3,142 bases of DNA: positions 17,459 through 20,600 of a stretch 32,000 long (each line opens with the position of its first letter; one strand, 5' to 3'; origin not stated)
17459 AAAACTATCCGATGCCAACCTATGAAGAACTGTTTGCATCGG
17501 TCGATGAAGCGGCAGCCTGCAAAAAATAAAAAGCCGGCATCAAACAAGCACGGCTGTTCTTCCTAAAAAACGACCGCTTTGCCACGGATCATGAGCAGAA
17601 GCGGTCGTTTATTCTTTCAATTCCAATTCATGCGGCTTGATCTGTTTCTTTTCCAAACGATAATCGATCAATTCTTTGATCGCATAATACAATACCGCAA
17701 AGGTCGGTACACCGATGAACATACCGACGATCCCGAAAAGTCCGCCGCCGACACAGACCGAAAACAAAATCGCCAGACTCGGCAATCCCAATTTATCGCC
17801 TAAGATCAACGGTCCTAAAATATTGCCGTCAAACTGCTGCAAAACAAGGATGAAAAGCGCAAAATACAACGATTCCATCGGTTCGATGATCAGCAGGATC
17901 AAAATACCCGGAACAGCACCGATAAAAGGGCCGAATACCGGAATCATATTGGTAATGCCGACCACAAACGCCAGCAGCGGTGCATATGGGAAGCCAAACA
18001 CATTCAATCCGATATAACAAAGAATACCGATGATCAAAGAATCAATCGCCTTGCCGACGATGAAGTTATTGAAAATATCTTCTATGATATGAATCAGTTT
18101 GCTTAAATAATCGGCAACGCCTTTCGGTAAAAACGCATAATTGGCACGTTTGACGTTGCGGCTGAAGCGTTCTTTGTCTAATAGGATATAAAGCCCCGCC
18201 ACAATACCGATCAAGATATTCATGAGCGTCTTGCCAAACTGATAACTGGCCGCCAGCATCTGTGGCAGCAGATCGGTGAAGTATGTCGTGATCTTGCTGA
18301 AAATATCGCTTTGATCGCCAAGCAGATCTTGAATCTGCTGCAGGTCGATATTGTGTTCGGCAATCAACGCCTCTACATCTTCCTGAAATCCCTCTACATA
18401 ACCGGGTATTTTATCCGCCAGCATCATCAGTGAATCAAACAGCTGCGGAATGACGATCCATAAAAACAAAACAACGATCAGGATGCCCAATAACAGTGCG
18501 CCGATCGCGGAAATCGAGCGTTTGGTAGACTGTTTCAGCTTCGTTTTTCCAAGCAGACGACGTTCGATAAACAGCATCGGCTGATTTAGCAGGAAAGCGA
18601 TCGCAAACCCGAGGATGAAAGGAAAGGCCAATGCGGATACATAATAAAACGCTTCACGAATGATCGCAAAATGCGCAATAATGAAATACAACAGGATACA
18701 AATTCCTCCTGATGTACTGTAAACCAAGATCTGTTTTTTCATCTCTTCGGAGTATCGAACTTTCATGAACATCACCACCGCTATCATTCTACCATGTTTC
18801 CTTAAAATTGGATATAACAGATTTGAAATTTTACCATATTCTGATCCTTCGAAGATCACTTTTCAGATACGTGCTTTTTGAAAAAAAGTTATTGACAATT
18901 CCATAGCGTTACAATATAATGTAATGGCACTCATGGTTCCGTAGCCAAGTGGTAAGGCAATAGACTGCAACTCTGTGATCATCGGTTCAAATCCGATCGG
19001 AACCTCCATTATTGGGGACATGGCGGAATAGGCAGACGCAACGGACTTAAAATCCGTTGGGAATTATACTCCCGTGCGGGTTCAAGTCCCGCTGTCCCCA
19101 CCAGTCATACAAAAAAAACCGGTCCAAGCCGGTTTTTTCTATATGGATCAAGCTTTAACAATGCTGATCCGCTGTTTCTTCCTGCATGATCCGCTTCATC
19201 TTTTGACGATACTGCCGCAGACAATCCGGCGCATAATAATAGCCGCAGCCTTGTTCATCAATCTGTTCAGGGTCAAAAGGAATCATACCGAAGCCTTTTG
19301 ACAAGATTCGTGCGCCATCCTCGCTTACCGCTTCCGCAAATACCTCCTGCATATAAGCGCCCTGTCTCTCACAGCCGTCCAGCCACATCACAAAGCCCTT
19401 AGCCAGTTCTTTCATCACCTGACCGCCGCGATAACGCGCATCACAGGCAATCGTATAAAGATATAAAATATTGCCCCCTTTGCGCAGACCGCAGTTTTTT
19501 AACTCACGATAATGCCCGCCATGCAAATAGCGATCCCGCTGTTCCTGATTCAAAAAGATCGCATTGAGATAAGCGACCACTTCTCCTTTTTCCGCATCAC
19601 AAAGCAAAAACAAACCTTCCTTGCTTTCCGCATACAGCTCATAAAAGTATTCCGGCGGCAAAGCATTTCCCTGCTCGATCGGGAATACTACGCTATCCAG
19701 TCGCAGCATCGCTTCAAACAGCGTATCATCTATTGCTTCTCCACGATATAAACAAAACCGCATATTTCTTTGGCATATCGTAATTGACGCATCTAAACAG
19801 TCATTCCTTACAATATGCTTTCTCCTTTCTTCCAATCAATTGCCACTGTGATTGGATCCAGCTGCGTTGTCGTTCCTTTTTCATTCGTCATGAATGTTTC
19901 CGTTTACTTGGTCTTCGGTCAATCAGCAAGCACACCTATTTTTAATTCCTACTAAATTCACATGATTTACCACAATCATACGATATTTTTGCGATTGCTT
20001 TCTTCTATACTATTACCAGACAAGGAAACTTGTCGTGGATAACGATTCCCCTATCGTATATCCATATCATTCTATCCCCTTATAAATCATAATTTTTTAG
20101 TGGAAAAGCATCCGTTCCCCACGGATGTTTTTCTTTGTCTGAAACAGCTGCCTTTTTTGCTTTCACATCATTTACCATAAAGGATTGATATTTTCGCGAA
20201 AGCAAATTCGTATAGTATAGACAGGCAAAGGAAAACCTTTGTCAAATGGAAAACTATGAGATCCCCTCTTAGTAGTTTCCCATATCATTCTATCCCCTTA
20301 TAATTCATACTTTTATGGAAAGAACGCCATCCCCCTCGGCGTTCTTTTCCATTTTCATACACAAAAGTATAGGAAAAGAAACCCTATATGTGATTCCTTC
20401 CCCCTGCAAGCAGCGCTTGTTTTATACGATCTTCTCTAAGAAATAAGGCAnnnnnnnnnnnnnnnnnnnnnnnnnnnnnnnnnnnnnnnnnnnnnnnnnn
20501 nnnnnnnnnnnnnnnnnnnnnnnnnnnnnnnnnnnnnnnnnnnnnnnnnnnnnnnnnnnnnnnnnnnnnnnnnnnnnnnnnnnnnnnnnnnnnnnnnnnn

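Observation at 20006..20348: Second tandem pair (C,D) of the same element 13 kb away, with compensatory stem changes around conserved C-rich loops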

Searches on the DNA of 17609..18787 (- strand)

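Call 41: search_with_rna_model(model_id=R1, sources=[L040, L041, L042], max_evalue=1)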
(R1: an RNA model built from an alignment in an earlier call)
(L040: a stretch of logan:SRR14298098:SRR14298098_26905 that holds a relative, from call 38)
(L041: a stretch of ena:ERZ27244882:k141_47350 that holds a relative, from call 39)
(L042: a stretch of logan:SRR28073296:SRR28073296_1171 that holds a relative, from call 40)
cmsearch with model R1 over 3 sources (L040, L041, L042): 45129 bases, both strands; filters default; matches with E-value up to 1: 2.
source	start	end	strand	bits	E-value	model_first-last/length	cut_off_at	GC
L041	19756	19807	+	17.5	0.011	93-151/151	no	0.27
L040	4119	4158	-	9.8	0.72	110-149/151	no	0.35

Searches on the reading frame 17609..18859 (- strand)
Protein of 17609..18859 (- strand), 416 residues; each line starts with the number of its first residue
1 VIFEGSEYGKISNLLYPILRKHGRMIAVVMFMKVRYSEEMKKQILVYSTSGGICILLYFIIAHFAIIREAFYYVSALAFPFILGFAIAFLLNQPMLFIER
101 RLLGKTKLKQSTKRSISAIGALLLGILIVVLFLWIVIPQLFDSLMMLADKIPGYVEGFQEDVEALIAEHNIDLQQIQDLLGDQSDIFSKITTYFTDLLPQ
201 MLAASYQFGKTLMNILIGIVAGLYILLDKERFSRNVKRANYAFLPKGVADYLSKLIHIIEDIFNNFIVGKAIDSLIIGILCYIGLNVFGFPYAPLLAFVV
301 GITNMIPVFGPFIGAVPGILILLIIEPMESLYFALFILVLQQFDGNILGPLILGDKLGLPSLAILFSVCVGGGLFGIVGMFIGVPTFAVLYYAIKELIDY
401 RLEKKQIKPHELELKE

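Call 10: search_protein_families(library=pfam, proteins=[window:17609-18859:-])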
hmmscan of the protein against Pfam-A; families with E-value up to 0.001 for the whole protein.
window:17609-18859:- (416 aa): 1 family
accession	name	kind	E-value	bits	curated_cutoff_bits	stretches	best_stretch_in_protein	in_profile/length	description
PF01594.21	AI-2E_transport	-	3.4e-55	187.9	34.3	1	61-396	4-325/327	AI-2E family transporter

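Call 37: find_homologous_proteins(query=window:17609-18787:-, max_evalue=1e-40)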
Query window:17609-18787:- (392 aa): 7740 proteins with E <= 1e-40 among 8000 candidates; the best 120 are listed.
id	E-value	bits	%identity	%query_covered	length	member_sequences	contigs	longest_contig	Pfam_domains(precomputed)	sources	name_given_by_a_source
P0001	4.6e-244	828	99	100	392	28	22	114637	PF01594.23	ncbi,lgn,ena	-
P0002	2.1e-206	704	83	98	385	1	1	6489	PF01594.23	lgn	-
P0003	1.1e-166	573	100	69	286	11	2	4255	PF01594.23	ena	-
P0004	9.7e-138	478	59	97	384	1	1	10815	PF01594.23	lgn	-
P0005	2.8e-137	477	59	98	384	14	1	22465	PF01594.23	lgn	-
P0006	2.5e-136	473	60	96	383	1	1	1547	PF01594.23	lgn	-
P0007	4.2e-136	473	60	97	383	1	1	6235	PF01594.23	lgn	-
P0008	6.5e-135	469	59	96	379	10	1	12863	PF01594.23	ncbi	ncbi:MAG: AI-2E family transporter [Erysipelotrichaceae bacterium]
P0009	3.2e-134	466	59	96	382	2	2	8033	PF01594.23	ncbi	ncbi:MAG: AI-2E family transporter [Erysipelotrichaceae bacterium]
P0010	9.6e-134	465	58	98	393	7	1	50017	PF01594.23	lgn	-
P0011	8.2e-133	462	59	98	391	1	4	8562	PF01594.23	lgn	-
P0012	1.5e-132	461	58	98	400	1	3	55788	PF01594.23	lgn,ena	-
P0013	2.7e-132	460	58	95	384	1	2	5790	PF01594.23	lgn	-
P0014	3.3e-132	460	57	96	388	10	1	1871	PF01594.23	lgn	-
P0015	9.9e-132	458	58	98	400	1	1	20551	PF01594.23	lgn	-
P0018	1.9e-131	457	58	98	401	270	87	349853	PF01594.23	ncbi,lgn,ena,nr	ncbi:AI-2E family transporter [[Clostridium] innocuum]|nr:hypothetical protein HMPREF0983_01483 [Ery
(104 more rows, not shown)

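Call 38: find_encoding_contigs(protein=P0002, flank=10000, max_places=2)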
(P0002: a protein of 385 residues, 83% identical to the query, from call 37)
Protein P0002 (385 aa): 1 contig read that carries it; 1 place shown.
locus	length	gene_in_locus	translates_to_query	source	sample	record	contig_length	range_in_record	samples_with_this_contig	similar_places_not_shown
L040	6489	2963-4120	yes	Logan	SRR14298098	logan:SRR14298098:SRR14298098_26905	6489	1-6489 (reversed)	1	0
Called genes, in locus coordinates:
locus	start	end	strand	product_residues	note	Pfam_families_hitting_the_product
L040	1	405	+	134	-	?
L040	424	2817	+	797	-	PF22548:AEP-TOTE, PF00270:DEAD, PF04851:ResIII, PF00271:Helicase_C (weak)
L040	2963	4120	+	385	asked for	PF01594:AI-2E_transport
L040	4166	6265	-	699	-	PF12437:GSIII_N, PF00120:Gln-synt_C, PF18318:Gln-synt_C-ter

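Call 39: find_encoding_contigs(protein=P0018, flank=10000, max_places=1)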
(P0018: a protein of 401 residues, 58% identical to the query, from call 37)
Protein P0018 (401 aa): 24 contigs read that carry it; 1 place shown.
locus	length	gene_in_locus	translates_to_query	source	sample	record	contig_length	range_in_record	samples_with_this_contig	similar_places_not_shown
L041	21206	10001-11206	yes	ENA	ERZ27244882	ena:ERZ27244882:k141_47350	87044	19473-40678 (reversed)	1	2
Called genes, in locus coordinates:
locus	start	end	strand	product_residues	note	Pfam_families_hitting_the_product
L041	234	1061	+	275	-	-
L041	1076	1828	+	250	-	PF01520:Amidase_3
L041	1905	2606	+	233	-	PF01027:Bax1-I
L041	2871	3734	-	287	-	PF14505:DUF4438, PF20999:DUF4438_C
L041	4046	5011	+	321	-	PF13650:Asp_protease_2 (weak), PF13975:gag-asp_proteas (weak)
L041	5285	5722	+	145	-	PF00160:Pro_isomerase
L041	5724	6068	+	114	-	-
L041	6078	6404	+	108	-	PF00581:Rhodanese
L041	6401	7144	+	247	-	PF13350:Y_phosphatase3, PF22784:PTP-SAK (faint), PF22785:Tc-R-P (faint), PF03162:Y_phosphatase2 (weak)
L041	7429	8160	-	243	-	PF08032:SpoU_sub_bind, PF00588:SpoU_methylase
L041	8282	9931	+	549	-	PF00795:CN_hydrolase (weak), PF02540:NAD_synthase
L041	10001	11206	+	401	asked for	PF01594:AI-2E_transport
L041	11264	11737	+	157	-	PF13302:Acetyltransf_3, PF00583:Acetyltransf_1, PF13523:Acetyltransf_8 (faint)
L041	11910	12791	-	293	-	PF01937:ARMT1-like_dom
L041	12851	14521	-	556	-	PF02690:Na_Pi_cotrans, PF01895:PhoU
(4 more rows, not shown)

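Call 40: find_encoding_contigs(protein=P0005, flank=10000, max_places=1)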
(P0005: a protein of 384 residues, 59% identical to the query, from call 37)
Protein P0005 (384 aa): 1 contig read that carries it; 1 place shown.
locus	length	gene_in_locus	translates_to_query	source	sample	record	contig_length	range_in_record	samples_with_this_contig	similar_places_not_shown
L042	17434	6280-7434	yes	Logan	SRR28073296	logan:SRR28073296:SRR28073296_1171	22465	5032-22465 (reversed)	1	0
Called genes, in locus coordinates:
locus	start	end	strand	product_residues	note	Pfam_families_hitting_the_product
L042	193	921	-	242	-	PF00392:GntR, PF07702:UTRA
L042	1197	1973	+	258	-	PF03609:EII-Sor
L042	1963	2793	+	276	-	PF03613:EIID-AGA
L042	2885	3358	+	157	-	PF03830:PTSIIB_sorb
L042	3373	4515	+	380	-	PF01979:Amidohydro_1, PF07969:Amidohydro_3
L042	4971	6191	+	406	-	PF00155:Aminotran_1_2, PF00266:Aminotran_5 (faint)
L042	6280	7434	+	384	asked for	PF01594:AI-2E_transport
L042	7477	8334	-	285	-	PF14505:DUF4438, PF20999:DUF4438_C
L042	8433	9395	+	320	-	PF13650:Asp_protease_2, PF13975:gag-asp_proteas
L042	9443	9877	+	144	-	PF00160:Pro_isomerase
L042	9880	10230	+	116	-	-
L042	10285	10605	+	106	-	PF00581:Rhodanese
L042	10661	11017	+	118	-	-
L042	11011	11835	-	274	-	PF08032:SpoU_sub_bind, PF00588:SpoU_methylase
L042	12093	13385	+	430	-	PF01522:Polysacc_deac_1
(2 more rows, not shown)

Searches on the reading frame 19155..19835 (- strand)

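Call 10: search_protein_families(library=pfam, proteins=[window:19155-19835:-])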
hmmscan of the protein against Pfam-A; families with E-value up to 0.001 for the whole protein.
window:19155-19835:- (226 aa): 1 family
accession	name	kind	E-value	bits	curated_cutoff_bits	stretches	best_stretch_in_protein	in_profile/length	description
PF00583.31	Acetyltransf_1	-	0.00056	20.6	20.7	0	57-152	17-88/116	Acetyltransferase (GNAT) family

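Call 25: search_protein_families(library=ncbifam, proteins=[window:19155-19835:-])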
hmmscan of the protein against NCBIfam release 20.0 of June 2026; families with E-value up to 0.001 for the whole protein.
window:19155-19835:- (226 aa): 0 families

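Call 85: search_protein_families(library=pfam, proteins=[window:19155-19763:-])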
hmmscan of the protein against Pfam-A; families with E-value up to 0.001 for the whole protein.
window:19155-19763:- (202 aa): 1 family
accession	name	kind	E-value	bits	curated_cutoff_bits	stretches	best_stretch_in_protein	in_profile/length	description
PF00583.31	Acetyltransf_1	-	0.00042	21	20.7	1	33-128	17-88/116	Acetyltransferase (GNAT) family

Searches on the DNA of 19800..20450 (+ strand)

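Call 7: search_rna_families(source=window, start=19800, end=20450, threshold=evalue, max_evalue=10, show_alignments=5)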
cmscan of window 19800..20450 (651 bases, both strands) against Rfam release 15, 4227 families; matches with E-value up to 10: 9.
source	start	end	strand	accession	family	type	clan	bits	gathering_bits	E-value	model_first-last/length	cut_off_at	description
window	20322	20446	-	RF02921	RT-14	Gene; sRNA;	-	21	48.1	2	1-144/144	no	RT-14 RNA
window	20315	20352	-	RF04245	MIR169_7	Gene; miRNA;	CL00098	20.9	44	0.38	1-85/85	no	MIR169_7 microRNA precursor family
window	20237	20363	-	RF01591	snoR15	Gene; snRNA; snoRNA; CD-box;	-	20.6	50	6.7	1-131/131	no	small nucleolar RNA snoR15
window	20058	20204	-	RF03532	SQ2397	Cis-reg;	-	17.1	100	1.7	1-243/243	no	Cis-regulator of HTH transcription factor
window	20289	20352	-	RF02948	cow-rumen-4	Gene; sRNA;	-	16.5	48.5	7.8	1-64/64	no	cow-rumen-4 RNA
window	20081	20137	+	RF01859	Phe_leader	Cis-reg; leader;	-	16.2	55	6.8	1-125/125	no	Phenylalanine leader peptide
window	20342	20380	+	RF02266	XIST_intron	Gene; lncRNA;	-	15.9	70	7.4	1-68/68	no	XIST 3' intron conserved motif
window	20102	20327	-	RF04180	BTnc231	Gene; sRNA;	-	14.7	80.4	2.5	1-154/154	no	Bacteroides sRNA BTnc231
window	20316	20381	+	RF02567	Va-907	Gene; sRNA;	-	13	45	0.37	6-67/311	no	Vibrio alginolyticus sRNA 907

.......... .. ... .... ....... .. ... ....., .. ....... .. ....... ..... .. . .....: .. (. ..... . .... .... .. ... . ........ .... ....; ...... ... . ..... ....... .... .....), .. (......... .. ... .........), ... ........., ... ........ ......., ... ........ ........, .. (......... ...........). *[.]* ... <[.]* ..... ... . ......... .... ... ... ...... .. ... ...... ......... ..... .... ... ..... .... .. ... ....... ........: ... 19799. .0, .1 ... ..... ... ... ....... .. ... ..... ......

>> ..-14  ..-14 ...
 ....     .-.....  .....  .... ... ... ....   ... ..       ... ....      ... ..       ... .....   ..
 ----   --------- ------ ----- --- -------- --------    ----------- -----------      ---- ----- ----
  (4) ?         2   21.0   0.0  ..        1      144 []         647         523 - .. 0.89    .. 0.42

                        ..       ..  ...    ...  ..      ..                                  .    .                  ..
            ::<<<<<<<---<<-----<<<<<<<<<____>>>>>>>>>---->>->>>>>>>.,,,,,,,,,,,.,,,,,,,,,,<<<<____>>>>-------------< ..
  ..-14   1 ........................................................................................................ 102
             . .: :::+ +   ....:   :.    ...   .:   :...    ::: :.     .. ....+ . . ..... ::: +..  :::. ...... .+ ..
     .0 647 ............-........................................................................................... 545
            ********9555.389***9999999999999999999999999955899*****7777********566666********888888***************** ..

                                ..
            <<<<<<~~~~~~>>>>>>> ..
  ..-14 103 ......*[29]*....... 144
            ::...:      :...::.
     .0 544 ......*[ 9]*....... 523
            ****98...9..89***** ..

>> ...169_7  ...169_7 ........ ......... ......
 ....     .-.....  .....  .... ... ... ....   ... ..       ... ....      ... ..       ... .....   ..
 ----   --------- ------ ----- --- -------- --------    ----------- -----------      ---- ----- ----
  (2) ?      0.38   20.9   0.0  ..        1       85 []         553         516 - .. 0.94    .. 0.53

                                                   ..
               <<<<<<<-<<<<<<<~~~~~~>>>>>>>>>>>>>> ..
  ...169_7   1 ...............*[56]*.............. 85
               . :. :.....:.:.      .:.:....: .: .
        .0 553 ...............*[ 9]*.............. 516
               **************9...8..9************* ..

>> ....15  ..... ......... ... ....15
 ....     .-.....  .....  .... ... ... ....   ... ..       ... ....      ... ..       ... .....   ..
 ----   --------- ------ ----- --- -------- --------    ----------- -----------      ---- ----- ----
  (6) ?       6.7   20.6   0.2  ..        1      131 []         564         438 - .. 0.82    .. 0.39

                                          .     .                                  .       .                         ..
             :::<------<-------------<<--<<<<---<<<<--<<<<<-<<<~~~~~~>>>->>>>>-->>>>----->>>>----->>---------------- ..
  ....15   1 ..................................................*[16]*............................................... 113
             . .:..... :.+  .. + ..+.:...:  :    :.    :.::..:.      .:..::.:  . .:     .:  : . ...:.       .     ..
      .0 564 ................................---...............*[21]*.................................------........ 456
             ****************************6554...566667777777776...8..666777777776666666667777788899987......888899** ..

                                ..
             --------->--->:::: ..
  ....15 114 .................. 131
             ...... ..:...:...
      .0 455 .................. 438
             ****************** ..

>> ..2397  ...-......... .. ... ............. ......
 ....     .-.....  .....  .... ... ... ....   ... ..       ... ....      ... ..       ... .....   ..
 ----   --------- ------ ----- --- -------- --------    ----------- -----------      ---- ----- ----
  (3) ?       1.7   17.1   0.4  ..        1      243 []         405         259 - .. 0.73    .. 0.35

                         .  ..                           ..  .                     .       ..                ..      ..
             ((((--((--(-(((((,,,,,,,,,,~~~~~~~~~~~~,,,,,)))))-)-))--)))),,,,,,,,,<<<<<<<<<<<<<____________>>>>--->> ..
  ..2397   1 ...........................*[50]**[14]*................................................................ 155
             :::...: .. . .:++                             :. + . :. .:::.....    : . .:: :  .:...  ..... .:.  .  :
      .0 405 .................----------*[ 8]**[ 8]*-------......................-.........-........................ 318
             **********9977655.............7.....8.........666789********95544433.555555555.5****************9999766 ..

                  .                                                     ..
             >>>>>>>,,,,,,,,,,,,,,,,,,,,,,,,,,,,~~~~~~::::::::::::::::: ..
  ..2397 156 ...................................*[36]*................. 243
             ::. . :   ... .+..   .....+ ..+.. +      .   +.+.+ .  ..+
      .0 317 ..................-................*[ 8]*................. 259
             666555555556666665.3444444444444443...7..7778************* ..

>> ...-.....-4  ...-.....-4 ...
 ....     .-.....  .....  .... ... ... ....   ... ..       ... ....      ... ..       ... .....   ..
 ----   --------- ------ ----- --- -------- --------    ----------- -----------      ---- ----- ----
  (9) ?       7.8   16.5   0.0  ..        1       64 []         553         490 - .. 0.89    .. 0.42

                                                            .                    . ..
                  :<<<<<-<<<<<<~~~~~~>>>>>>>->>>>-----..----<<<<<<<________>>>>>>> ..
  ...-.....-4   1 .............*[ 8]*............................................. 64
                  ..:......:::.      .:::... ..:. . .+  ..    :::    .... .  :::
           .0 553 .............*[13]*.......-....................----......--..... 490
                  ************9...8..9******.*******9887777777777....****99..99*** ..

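Call 89: search_dna_similar(query=window:19955-20360:+, collection=plasmids, mode=distant, max_rows=8)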
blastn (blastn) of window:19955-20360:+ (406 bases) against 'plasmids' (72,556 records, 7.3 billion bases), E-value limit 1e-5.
No match.

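Call 90: search_dna_similar(query=window:19955-20360:+, collection=phages, mode=distant, max_rows=8)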
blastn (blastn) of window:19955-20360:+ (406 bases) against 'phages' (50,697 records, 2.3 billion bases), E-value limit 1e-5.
No match.
